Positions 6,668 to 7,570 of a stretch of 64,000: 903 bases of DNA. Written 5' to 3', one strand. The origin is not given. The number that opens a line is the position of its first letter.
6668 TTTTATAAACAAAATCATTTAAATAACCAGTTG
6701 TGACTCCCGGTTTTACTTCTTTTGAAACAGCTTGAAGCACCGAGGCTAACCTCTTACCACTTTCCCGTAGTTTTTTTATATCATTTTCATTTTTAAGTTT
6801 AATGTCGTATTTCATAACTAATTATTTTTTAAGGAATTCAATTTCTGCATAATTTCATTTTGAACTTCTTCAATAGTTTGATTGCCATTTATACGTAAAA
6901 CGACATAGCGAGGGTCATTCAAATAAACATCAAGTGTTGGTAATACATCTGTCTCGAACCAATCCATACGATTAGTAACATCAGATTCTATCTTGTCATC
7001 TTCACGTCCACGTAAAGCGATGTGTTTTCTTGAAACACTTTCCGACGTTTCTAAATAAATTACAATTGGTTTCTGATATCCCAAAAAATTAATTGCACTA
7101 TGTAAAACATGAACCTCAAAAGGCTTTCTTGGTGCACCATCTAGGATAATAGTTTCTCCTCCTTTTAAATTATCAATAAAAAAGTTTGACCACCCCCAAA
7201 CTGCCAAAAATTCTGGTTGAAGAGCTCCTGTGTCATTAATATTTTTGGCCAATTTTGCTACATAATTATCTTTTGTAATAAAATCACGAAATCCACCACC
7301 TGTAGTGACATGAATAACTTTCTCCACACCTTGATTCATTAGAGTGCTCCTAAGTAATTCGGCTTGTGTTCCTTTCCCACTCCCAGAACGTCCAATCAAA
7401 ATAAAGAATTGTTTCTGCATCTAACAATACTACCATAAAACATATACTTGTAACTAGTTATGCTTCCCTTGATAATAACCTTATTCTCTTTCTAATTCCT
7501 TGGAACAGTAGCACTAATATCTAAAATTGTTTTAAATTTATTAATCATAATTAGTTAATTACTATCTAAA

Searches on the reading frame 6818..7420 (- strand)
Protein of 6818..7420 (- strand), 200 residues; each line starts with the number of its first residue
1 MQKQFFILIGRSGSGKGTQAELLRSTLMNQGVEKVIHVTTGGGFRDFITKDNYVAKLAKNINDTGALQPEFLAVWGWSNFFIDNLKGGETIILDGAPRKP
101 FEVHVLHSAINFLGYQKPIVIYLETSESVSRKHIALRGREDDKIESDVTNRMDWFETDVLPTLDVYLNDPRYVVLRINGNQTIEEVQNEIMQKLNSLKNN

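Call 9: search_protein_families(library=pfam, proteins=[window:6818-7420:-])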
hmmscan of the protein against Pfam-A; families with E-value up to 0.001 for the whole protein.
window:6818-7420:- (200 aa): 5 families
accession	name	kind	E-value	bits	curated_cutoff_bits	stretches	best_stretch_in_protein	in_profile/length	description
PF00406.28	ADK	-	1.2e-12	48.6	26.8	1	8-167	1-147/151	Adenylate kinase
PF13207.12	AAA_17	-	1.5e-07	32.2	27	1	10-146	2-134/136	AAA domain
PF13238.12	AAA_18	-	4.6e-06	27.5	29.4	1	7-147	2-121/128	AAA domain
PF13671.12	AAA_33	-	8.3e-06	26.6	27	1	6-147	2-131/143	AAA domain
PF06414.18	Zeta_toxin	-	0.00098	19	22.3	0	4-141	17-147/199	Zeta toxin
